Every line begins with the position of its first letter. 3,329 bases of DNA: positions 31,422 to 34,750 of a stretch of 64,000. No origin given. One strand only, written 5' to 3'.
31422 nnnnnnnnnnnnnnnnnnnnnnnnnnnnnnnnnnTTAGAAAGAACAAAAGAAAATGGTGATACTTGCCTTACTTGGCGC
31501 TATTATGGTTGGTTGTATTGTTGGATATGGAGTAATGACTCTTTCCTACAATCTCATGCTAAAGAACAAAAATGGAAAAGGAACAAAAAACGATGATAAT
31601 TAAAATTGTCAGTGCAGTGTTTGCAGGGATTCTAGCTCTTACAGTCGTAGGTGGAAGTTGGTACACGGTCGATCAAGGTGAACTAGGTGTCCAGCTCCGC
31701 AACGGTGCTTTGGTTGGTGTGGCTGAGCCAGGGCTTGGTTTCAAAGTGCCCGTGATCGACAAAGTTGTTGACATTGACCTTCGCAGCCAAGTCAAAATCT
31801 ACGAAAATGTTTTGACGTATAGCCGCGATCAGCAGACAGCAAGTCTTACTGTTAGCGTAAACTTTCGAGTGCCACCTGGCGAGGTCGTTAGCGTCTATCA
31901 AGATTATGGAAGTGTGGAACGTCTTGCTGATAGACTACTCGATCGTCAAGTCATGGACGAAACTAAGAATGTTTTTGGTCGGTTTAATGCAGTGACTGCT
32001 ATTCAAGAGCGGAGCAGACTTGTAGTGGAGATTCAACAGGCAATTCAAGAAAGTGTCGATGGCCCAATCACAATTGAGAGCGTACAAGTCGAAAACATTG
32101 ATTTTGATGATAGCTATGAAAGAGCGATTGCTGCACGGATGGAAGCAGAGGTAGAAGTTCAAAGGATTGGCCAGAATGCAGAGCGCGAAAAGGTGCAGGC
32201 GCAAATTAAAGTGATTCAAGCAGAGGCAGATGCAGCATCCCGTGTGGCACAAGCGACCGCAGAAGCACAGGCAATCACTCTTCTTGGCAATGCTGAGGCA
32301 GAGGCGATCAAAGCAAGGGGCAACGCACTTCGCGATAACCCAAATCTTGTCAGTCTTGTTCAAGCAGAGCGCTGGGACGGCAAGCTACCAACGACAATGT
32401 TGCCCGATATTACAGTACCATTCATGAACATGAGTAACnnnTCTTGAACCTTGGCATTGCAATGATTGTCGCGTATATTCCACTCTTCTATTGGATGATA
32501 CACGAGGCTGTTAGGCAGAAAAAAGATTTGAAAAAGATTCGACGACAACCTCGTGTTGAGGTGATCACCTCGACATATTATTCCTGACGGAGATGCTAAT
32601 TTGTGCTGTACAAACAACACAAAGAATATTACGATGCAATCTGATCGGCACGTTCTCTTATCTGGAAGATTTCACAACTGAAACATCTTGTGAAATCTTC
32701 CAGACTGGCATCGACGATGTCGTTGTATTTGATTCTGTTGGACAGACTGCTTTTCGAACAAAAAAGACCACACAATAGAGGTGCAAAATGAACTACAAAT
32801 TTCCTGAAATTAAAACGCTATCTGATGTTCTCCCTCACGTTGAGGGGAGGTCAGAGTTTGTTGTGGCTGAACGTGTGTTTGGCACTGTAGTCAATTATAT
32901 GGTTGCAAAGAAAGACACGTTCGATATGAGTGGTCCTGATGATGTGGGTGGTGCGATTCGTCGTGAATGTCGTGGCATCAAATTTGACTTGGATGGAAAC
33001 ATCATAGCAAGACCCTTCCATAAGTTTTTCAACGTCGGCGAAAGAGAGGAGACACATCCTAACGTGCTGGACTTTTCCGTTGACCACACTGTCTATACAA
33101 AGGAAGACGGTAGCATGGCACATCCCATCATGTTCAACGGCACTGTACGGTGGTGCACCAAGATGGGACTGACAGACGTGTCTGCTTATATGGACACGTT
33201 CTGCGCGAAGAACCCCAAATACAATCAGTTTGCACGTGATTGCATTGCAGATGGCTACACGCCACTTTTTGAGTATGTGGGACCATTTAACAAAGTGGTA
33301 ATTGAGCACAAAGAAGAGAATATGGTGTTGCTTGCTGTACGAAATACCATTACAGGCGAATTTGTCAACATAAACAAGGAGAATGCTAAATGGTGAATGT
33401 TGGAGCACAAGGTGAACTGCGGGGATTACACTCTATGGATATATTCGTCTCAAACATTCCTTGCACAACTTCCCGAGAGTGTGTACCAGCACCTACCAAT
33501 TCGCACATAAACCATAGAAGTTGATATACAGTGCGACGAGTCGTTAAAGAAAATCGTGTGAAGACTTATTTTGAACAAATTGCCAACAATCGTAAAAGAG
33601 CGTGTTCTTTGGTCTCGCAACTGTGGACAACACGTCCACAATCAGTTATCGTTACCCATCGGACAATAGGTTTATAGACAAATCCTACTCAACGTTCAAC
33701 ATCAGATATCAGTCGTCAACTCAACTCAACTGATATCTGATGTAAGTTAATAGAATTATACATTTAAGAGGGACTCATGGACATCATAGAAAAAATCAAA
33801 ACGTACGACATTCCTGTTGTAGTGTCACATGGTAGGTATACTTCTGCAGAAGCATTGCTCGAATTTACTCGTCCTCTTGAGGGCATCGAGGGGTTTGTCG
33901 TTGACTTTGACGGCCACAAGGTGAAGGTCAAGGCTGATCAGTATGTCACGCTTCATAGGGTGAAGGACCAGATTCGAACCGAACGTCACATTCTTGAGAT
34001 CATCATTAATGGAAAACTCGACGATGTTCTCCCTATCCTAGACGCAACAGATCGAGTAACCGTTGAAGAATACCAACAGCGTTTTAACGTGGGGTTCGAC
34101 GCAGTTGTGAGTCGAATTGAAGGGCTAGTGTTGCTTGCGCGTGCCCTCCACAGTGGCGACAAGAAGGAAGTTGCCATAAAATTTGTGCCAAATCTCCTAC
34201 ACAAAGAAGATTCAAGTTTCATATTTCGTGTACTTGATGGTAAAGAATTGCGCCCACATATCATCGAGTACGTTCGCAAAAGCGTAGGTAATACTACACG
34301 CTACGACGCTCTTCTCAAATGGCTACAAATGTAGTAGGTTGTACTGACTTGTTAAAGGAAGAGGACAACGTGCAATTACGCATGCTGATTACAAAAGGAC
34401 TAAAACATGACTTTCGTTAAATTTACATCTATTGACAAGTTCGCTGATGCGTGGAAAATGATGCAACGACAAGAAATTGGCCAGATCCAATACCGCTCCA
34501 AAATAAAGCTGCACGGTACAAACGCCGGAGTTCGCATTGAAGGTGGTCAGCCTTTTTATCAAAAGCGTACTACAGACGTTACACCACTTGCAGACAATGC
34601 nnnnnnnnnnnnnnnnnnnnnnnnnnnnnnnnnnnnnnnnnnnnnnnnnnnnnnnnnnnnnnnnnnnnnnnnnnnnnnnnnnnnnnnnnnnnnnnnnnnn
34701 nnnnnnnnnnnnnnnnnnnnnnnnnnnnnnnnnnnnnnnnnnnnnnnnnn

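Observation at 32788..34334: Rnl1-type RNA ligase split into two ORFs by a 380-bp insertion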

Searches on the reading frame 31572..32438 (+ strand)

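Call 4: search_protein_families(library=pfam, proteins=[window:31572-32438:+], max_evalue=1)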
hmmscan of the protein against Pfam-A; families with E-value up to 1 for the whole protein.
window:31572-32438:+ (289 aa): 3 families
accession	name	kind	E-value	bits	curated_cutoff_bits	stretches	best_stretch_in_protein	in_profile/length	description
PF01145.31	Band_7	-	3.8e-28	99.1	23.6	1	32-207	2-166/176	SPFH domain / Band 7 family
PF12219.14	End_tail_spike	-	0.028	14.9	25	1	162-249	37-118/160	Catalytic domain of bacteriophage endosialidase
PF21096.2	RecA_C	-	0.2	12.3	27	0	136-162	30-56/57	RecA C-terminal domain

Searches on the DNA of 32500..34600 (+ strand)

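Call 3: search_rna_families(source=window, start=32500, end=34600, threshold=evalue, max_evalue=10, show_alignments=3)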
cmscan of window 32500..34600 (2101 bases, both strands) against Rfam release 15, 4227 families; matches with E-value up to 10: 10.
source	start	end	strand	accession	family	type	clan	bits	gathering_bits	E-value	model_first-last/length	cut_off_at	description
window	33687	33747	-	RF03652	mir-2329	Gene; miRNA;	-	24.8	90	0.055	1-66/66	no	mir-2329 microRNA precursor family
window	32660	32705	-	RF04228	MIR6140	Gene; miRNA;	-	20.9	140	0.89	1-165/165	no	MIR6140 microRNA precursor family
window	33687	33747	+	RF03652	mir-2329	Gene; miRNA;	-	20.8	90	0.69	1-66/66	no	mir-2329 microRNA precursor family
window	33700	33742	-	RF00366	mir-BHRF1-2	Gene; miRNA;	-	19.4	87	3.2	1-65/65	no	mir-BHRF1-2 microRNA precursor family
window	32660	32705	+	RF04228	MIR6140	Gene; miRNA;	-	18.5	140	3.6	1-165/165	no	MIR6140 microRNA precursor family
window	32662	32703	-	RF00706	mir-263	Gene; miRNA;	CL00093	18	51.3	0.46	19-68/86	no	mir-263 microRNA precursor family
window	32661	32704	-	RF03762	MIR859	Gene; miRNA;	-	17.5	130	6.3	1-128/128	no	MIR859 microRNA precursor family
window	32662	32703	+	RF00706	mir-263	Gene; miRNA;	CL00093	17.2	51.3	0.85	19-68/86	no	mir-263 microRNA precursor family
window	34116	34224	+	RF02668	PsiU2-55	Gene; snRNA; snoRNA; scaRNA;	-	17.1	55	0.42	1-178/178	no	Drosophila small cajal body-specific RNA PsiU2-55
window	32661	32704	+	RF04128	MIR8562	Gene; miRNA;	-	16.5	211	5.4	1-242/242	no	MIR8562 microRNA precursor family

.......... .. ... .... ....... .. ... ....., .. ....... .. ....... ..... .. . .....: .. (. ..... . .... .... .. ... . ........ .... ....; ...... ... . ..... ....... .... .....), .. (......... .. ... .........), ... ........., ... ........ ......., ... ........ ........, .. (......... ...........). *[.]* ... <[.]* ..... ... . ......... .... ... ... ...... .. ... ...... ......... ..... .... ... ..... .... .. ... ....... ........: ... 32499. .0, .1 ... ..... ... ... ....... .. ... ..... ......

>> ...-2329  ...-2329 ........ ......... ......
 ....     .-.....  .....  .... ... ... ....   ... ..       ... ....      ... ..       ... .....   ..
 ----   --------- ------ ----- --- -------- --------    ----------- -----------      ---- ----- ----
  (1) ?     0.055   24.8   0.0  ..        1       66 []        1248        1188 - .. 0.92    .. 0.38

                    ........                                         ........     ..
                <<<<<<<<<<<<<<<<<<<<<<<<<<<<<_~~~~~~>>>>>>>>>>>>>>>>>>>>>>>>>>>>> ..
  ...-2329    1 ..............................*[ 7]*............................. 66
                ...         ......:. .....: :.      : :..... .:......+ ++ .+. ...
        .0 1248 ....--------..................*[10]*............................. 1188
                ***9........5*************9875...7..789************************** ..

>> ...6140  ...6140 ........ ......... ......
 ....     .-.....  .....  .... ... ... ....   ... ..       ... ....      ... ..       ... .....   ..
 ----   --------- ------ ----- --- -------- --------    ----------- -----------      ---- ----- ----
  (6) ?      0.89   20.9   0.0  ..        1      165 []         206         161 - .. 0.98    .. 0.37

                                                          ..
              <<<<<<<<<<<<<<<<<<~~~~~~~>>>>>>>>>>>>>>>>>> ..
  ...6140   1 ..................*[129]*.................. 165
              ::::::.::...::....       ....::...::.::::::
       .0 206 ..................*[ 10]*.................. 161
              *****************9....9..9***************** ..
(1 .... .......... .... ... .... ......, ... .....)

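Call 5: search_dna_similar(query=window:32600-34500:+, collection=phages, mode=distant, max_rows=40)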
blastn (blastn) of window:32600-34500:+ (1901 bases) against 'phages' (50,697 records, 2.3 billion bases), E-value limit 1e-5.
No match.

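Call 76: search_rna_families(source=window, start=33340, end=33830, threshold=evalue, max_evalue=10)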
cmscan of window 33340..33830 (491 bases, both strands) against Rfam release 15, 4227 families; matches with E-value up to 10: 4.
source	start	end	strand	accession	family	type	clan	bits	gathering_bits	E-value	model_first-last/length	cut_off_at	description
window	33687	33747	-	RF03652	mir-2329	Gene; miRNA;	-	24.8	90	0.013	1-66/66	no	mir-2329 microRNA precursor family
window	33687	33747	+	RF03652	mir-2329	Gene; miRNA;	-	20.8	90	0.16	1-66/66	no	mir-2329 microRNA precursor family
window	33700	33742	-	RF00366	mir-BHRF1-2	Gene; miRNA;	-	19.4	87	0.76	1-65/65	no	mir-BHRF1-2 microRNA precursor family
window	33699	33743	-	RF01024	mir-944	Gene; miRNA;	-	15.9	100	6.6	1-88/88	no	mir-944 microRNA precursor family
